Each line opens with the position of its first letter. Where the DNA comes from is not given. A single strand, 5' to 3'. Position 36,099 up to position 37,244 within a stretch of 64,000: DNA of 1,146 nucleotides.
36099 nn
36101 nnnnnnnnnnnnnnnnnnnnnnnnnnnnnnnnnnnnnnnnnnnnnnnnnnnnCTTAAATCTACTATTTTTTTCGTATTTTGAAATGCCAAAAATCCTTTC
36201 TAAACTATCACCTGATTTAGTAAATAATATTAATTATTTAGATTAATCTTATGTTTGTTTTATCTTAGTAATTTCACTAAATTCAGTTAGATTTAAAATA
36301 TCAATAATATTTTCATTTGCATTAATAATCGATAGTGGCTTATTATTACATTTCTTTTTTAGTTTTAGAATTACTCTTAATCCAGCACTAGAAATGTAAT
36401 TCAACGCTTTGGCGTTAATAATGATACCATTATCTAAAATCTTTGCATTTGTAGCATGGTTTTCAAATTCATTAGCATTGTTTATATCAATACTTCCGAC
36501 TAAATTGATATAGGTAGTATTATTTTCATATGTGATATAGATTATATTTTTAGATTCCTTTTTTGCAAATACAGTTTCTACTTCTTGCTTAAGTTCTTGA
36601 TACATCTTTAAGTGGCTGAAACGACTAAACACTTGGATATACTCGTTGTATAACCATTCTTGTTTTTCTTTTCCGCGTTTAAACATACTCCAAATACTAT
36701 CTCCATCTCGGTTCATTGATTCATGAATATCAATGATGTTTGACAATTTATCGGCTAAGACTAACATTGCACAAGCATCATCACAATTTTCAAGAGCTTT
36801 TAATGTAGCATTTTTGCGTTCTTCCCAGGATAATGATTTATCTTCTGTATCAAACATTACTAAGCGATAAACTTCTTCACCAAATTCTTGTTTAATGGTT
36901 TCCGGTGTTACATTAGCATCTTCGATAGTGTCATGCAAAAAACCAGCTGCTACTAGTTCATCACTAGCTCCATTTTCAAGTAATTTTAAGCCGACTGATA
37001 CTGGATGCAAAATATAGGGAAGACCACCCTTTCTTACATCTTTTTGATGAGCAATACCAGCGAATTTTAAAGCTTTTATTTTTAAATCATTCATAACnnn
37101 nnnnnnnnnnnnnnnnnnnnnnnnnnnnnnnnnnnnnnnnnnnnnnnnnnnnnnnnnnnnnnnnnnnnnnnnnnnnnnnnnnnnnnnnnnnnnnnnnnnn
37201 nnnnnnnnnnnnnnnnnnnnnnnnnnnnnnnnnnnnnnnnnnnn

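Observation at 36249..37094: Small-alarmone-hydrolase-like HD domain fused to a STAS domain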

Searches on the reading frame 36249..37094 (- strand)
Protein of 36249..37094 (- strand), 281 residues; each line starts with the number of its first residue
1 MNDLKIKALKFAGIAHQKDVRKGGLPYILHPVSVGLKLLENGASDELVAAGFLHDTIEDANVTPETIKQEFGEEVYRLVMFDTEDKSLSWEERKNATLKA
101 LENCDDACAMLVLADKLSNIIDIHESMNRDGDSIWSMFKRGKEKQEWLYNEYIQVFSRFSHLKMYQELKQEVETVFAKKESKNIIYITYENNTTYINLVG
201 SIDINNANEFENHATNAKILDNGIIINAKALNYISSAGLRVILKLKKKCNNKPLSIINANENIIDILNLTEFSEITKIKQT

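Call 3: search_protein_families(library=pfam, proteins=[window:36249-37094:-], max_evalue=0.01)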
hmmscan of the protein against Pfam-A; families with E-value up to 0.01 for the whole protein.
window:36249-37094:- (281 aa): 3 families
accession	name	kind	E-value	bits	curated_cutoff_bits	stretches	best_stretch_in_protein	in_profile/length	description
PF13328.12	HD_4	-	4.2e-13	49.7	27.2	1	8-124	1-128/156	HD domain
PF01740.26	STAS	-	2.2e-11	43.9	22.6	1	191-281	8-102/106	STAS domain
PF13466.11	STAS_2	-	0.00096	19.7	29.2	1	196-269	1-76/80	STAS domain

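Call 4: search_protein_families(library=ncbifam, proteins=[window:36249-37094:-], max_evalue=0.01)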
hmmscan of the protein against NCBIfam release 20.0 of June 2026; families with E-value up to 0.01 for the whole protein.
window:36249-37094:- (281 aa): 6 families
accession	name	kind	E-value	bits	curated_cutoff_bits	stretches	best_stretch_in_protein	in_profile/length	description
TIGR00691.1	spoT_relA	subfamily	2.6e-22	79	499.2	1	8-123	1-122/687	RelA/SpoT family protein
TIGR00377.1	ant_ant_sig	superfamily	5.6e-13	48.7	53.45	1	188-281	8-105/108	anti-sigma factor antagonist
NF008303.0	PRK11092.1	equivalog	2.3e-12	45.9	947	1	7-101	25-119/702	bifunctional GTP diphosphokinase/guanosine-3',5'-bis pyrophosphate 3'-pyrophosphohydrolase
TIGR02886.1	spore_II_AA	equivalog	1.8e-05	24.7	114.75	1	190-279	6-99/106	anti-sigma F factor antagonist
NF033618.0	mlaB_1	equivalog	0.0016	18.8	90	1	188-275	4-91/94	lipid asymmetry maintenance protein MlaB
NF041885.1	selenate_YnfE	exception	0.004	15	1675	1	124-190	558-621/805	selenate/tellurate reductase subunit YnfE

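Call 5: search_solved_structures(query=window:36249-37094:-, max_evalue=0.01, show_alignments=3)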
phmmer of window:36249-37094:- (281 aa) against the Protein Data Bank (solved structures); distinct sequences matched with E-value up to 0.01: 24.
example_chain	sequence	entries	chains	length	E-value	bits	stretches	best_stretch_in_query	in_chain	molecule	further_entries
4yf1_A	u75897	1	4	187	3.1e-29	105.4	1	11-153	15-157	Lmo0812 protein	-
7qoe_A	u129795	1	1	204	4.3e-23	85.2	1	7-163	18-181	HDc domain-containing protein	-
7qoc_A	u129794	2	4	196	9.8e-22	80.8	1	7-164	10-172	Guanosine polyphosphate pyrophosphohydrolases/synthetases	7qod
3nr1_A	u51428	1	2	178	8.7e-16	61.3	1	6-147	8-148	HD domain-containing protein 3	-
6s2t_A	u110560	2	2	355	7.2e-15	58.3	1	7-174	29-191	(P)ppGpp synthetase I, SpoT/RelA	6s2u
7ohg_A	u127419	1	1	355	7.2e-15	58.3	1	7-174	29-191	Guanosine-3',5'-bis(Diphosphate) 3'-pyrophosphohydrolase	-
6s2v_A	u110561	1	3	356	7.3e-15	58.3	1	7-174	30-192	(P)ppGpp synthetase I, SpoT/RelA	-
5vxa_A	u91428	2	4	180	8.6e-15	58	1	6-147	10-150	Guanosine-3',5'-bis(diphosphate) 3'-pyrophosphohydrolase MESH1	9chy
8acu_A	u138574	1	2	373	1.8e-14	57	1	7-174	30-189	GTP pyrophosphokinase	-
6yxa_A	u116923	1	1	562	4.4e-14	55.7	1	7-174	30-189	GTP pyrophosphokinase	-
7oiw_A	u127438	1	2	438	4.7e-14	55.6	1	6-120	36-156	GTP pyrophosphokinase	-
1vj7_A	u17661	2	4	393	4.1e-13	52.5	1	7-175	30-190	Bifunctional RELA/SPOT | Bifunctional (p)ppGpp synthase/hydrolase RelA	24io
3nqw_A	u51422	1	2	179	1.3e-12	50.9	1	7-125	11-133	CG11900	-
5xnx_A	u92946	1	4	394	5.7e-11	45.5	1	7-99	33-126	Bifunctional (p)ppGpp synthase/hydrolase RelA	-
7qps_A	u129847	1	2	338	8.6e-11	44.9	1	7-120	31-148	ACT domain protein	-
1sbo_A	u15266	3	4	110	0.00022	23.9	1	188-280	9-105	Putative anti-sigma factor antagonist TM1442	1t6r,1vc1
4hyl_A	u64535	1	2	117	0.00074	22.2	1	190-272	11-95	Stage II sporulation protein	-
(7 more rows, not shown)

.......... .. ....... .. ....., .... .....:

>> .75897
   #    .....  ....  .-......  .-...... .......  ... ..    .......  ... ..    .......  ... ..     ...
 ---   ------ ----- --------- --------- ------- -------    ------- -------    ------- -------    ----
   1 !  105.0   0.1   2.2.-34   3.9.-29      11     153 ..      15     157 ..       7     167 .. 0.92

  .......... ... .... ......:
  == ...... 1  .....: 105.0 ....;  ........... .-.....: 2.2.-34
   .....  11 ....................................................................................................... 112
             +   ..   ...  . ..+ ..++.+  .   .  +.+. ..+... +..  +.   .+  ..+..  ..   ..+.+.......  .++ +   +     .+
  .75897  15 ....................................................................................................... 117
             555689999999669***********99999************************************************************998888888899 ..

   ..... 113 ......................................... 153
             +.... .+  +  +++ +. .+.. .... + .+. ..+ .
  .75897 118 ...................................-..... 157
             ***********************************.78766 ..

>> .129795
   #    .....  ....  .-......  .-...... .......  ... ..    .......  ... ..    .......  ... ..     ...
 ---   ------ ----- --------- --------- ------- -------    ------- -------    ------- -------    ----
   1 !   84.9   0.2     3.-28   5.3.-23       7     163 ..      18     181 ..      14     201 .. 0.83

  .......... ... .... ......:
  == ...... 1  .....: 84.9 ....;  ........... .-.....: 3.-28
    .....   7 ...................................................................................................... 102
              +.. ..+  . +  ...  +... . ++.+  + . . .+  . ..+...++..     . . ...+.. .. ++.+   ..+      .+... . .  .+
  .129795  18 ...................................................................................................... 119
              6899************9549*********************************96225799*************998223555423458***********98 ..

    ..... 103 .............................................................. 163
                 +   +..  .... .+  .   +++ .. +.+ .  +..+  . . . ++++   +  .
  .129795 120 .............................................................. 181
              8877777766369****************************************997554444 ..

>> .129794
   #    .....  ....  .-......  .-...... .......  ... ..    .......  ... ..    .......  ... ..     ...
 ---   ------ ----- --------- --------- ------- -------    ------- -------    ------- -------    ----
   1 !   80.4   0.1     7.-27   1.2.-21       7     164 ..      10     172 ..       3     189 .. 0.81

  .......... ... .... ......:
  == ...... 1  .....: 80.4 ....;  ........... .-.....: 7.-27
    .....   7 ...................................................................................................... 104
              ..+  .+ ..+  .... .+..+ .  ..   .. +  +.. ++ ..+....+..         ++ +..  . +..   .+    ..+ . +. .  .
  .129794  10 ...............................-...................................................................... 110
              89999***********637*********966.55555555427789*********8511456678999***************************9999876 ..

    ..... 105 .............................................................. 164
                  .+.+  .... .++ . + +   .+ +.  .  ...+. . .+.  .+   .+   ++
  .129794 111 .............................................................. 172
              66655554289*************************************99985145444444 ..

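Call 6: find_homologous_proteins(query=window:36249-37094:-, max_evalue=0.001)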
Query window:36249-37094:- (281 aa): 236 proteins with E <= 0.001 among 1400 candidates; the best 120 are listed.
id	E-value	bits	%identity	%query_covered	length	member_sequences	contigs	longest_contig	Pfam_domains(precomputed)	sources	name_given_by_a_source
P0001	1.6e-126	439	75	99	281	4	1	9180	PF01740.27,PF13328.13,PF13466.13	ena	-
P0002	5.0e-121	421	70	99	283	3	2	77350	PF01740.27,PF13328.13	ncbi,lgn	-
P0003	2.7e-118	412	70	99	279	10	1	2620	PF01740.27,PF13328.13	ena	-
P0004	2.7e-113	396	98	65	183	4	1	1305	PF13328.13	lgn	-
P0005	7.0e-88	312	55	99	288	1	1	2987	PF01740.27,PF13328.13,PF13466.13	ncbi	-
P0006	1.0e-83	299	51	99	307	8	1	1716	PF01740.27,PF13328.13,PF13466.13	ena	-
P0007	1.4e-74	269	51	91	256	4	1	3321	PF01740.27,PF13328.13,PF13466.13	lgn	-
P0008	9.9e-73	263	52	88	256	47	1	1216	PF01740.27,PF13328.13,PF13466.13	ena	-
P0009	7.2e-68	247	55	75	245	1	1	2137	PF13328.13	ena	-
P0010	6.5e-65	237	58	65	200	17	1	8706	PF13328.13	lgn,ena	-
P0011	7.4e-65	237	59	65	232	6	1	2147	PF13328.13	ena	-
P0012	2.5e-63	232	61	64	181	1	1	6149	PF13328.13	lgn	-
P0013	1.6e-62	229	60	63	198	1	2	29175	PF13328.13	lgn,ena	-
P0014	2.0e-61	226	56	63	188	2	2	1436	PF13328.13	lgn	-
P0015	4.7e-60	221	57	64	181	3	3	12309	PF13328.13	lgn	-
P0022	1.1e-57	213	51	72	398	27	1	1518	PF01740.27,PF13466.13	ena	-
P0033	3.0e-45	173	48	63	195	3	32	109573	PF13328.13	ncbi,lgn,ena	-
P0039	8.8e-43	165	46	63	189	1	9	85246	PF13328.13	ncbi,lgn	-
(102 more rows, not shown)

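Call 8: find_encoding_contigs(protein=P0002, flank=10000, max_places=4)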
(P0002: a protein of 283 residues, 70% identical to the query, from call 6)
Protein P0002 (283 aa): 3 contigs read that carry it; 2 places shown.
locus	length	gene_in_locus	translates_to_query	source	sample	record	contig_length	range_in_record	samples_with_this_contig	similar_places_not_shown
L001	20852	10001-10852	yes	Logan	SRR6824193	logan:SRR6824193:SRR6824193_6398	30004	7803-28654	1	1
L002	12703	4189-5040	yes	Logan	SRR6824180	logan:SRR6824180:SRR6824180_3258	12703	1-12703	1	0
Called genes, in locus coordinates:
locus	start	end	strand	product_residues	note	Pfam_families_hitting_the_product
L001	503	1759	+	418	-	PF02040:ArsB, PF03600:CitMHS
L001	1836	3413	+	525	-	PF13676:TIR_2, PF13306:LRR_5, PF13855:LRR_8 (faint), PF23952:LRR_EndoS (faint), PF13306:LRR_5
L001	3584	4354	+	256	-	PF04389:Peptidase_M28, PF05343:Peptidase_M42 (faint)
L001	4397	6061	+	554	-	PF08757:CotH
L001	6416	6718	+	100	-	PF01740:STAS, PF13466:STAS_2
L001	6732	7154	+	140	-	PF13581:HATPase_c_2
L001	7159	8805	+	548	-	PF07228:SpoIIE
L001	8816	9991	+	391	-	PF01740:STAS, PF13466:STAS_2, PF01636:APH, PF02958:EcKL (weak)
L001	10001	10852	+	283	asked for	PF13328:HD_4, PF01740:STAS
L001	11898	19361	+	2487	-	PF13855:LRR_8 (faint), PF00082:Peptidase_S8, PF02225:PA, PF06280:fn3_5 (weak), PF21461:HL_N-beta (faint), PF02368:Big_2, PF13306:LRR_5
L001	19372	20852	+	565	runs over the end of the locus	-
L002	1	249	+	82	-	?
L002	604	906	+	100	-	PF01740:STAS, PF13466:STAS_2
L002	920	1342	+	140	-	PF13581:HATPase_c_2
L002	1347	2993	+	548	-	PF07228:SpoIIE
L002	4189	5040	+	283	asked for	PF13328:HD_4, PF01740:STAS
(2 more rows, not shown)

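Call 10: find_encoding_contigs(protein=P0005, flank=10000, max_places=4)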
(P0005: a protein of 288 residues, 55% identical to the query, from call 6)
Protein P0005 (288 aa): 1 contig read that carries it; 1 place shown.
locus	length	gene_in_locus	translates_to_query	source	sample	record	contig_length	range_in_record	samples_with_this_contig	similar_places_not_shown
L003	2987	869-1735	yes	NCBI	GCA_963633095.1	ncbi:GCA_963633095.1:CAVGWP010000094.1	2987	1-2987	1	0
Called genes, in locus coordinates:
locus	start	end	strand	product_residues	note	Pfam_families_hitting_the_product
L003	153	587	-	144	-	-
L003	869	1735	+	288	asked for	PF13328:HD_4, PF01740:STAS, PF13466:STAS_2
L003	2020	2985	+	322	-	?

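Call 11: find_encoding_contigs(protein=P0001, flank=10000, max_places=4)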
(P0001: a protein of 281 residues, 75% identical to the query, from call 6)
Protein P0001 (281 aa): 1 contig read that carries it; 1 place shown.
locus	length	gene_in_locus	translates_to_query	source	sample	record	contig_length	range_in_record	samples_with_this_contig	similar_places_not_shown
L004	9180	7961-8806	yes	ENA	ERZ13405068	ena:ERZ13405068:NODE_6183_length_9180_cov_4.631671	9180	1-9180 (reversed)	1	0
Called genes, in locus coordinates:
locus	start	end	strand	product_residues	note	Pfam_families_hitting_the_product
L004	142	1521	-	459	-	PF05958:tRNA_U5-meth_tr, PF13847:Methyltransf_31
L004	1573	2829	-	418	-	PF00702:Hydrolase, PF12710:HAD (faint), PF13344:Hydrolase_6 (faint), PF13419:HAD_2, PF13242:Hydrolase_like (weak), PF00702:Hydrolase, PF13419:HAD_2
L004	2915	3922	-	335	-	PF01118:Semialdhyde_dh, PF02774:Semialdhyde_dhC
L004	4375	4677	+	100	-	PF01740:STAS, PF13466:STAS_2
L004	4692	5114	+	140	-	PF13581:HATPase_c_2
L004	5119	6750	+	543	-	PF07228:SpoIIE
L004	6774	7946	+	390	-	PF01740:STAS, PF13466:STAS_2 (weak), PF01636:APH, PF02958:EcKL (weak)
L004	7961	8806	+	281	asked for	PF13328:HD_4, PF01740:STAS, PF13466:STAS_2 (faint)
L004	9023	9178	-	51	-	?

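Call 12: find_encoding_contigs(protein=P0022, flank=10000, max_places=4)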
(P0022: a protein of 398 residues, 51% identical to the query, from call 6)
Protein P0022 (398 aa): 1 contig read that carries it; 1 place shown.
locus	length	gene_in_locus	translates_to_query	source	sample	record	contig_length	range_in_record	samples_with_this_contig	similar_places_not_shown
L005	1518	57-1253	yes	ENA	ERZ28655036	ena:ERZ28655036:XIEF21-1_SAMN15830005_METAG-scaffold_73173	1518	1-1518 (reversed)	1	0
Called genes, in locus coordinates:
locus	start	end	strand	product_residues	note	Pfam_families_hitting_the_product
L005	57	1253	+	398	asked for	PF01740:STAS, PF13466:STAS_2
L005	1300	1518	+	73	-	?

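Call 13: search_protein_families(library=pfam, proteins=[P0022, P0006, L003:2020-2985:+, L003:153-587:-, L005:1300-1518:+], max_evalue=0.01)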
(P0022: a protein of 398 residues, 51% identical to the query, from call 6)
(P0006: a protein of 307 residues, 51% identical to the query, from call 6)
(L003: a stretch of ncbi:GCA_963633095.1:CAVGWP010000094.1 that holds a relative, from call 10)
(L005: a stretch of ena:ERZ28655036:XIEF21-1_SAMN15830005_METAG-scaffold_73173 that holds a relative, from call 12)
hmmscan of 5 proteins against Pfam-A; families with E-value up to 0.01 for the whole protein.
P0022 (398 aa): 2 families
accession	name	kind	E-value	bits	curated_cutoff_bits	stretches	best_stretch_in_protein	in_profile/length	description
PF01740.26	STAS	-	1.2e-10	41.6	22.6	1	112-207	2-101/106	STAS domain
PF13466.11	STAS_2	-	8.6e-10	39.1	29.2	1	126-199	4-79/80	STAS domain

P0006 (307 aa): 4 families
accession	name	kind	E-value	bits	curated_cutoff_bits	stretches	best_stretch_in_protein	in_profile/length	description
PF13328.12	HD_4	-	1.8e-14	54.2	27.2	1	8-91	1-83/156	HD domain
PF01740.26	STAS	-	1.7e-10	41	22.6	1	186-281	2-101/106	STAS domain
PF13466.11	STAS_2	-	3.9e-10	40.2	29.2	1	200-273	4-79/80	STAS domain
PF01966.28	HD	-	0.0065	17.2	22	0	28-83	2-64/116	HD domain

L003:2020-2985:+ (322 aa): 3 families
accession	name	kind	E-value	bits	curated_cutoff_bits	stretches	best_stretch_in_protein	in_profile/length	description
PF00465.25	Fe-ADH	-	1.9e-41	141.9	31.3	1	9-176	1-168/168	Iron-containing alcohol dehydrogenase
PF25137.1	ADH_Fe_C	-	1.7e-24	87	27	1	187-313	1-122/194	Fe-containing alcohol dehydrogenase family, C-terminal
PF13685.12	Fe-ADH_2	-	1.5e-06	28.7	28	1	13-107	1-94/149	Iron-containing alcohol dehydrogenase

L003:153-587:- (144 aa): 1 family
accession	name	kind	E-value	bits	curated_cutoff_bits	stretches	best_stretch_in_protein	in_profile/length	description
PF00665.32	rve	-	0.00041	21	32.6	1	21-85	4-64/102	Integrase core domain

L005:1300-1518:+ (73 aa): 0 families

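Call 14: find_related_loci(query=window:36249-37094:-, collection=genome_contigs, flank=10000)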
Query window:36249-37094:- (281 aa) in genome_contigs; peptide patterns used: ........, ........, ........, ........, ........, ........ (x = any residue, [..] = any of these).
67 stretches matched a pattern; 3 encode a relative of the query (tblastn E <= 1e-3); 3 distinct loci.
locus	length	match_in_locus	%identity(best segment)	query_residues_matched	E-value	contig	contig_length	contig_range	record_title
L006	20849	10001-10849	70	1-279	9e-131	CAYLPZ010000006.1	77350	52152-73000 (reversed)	MAG TPA_asm: uncultured Coprobacillus sp. isolate binchicken_co370_253 genome assembly, contig: NODE_465_length_77350_co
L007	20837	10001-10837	70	1-279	3e-120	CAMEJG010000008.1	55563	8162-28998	MAG: uncultured Anaeroplasma sp. isolate SRR15057923_bin.8_metaWRAP_v1.3_MAG genome assembly, contig: ERZ10407387.180, w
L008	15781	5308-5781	37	7-156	2e-26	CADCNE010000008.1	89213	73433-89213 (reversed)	MAG: uncultured Clostridiales bacterium isolate RUG14803 genome assembly, contig: RUG14803_asm_8, whole genome shotgun s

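Call 26: find_homologous_proteins(query=P0022, max_evalue=0.00001)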
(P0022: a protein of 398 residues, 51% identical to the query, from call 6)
Query P0022 (398 aa): 3587 proteins with E <= 0.00001 among 8000 candidates; the best 120 are listed.
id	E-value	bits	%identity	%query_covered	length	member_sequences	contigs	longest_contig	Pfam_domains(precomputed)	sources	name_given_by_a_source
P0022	2.1e-266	901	100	100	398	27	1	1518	PF01740.27,PF13466.13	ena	-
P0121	7.6e-208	708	93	85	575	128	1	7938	PF01740.27,PF13328.13,PF19974.6,PF02958.27,PF01636.30,PF13466.13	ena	-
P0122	4.7e-203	692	91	85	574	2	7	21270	PF01740.27,PF13328.13,PF19974.6,PF02958.27,PF01636.30,PF13466.13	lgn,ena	-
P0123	1.5e-202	691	92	84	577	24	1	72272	PF01740.27,PF13328.13,PF19974.6,PF01636.30,PF13466.13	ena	-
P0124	2.0e-201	687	93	84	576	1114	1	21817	PF01740.27,PF13328.13,PF19974.6,PF02958.27,PF01636.30,PF13466.13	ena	-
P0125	1.6e-195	667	87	85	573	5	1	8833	PF01740.27,PF13328.13,PF19974.6,PF01636.30,PF13466.13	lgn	-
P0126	1.7e-195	667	87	85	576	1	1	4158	PF01740.27,PF13328.13,PF19974.6,PF01636.30,PF13466.13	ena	-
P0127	1.5e-189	648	86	85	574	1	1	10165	PF01740.27,PF13328.13,PF19974.6,PF01636.30,PF13466.13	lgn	-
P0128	1.6e-189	648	86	85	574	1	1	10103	PF01740.27,PF13328.13,PF19974.6,PF01636.30,PF13466.13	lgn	-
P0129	8.3e-189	645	85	85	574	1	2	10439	PF01740.27,PF13328.13,PF19974.6,PF01636.30,PF13466.13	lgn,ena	-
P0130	9.9e-189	645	85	85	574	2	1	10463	PF01740.27,PF13328.13,PF19974.6,PF01636.30,PF13466.13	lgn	-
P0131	3.9e-188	643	85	85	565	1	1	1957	PF01740.27,PF13328.13,PF19974.6,PF01636.30,PF13466.13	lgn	-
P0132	4.4e-188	643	85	85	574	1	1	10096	PF01740.27,PF13328.13,PF19974.6,PF01636.30,PF13466.13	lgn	-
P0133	5.1e-188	643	85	85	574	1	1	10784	PF01740.27,PF13328.13,PF19974.6,PF01636.30,PF13466.13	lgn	-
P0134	5.7e-188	643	85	85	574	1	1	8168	PF01740.27,PF13328.13,PF19974.6,PF01636.30,PF13466.13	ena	-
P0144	1.3e-168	579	77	84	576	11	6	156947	PF01740.27,PF13328.13,PF19974.6,PF01636.30,PF13466.13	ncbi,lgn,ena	-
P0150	7.1e-160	550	71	87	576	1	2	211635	PF01740.27,PF13328.13,PF19974.6,PF01636.30,PF13466.13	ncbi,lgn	-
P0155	1.6e-154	532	72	84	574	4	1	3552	PF01740.27,PF13328.13,PF19974.6,PF01636.30,PF13466.13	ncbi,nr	ncbi:MAG: anti-sigma factor antagonist [Clostridiales bacterium]|nr:anti-sigma factor antagonist [Cl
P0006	1.1e-144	500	98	59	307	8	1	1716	PF01740.27,PF13328.13,PF13466.13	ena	-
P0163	1.6e-141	490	66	85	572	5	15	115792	PF01740.27,PF13328.13,PF01636.30,PF13466.13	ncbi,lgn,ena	-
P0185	9.2e-107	375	73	58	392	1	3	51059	PF01740.27,PF19974.6,PF01636.30,PF13466.13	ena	-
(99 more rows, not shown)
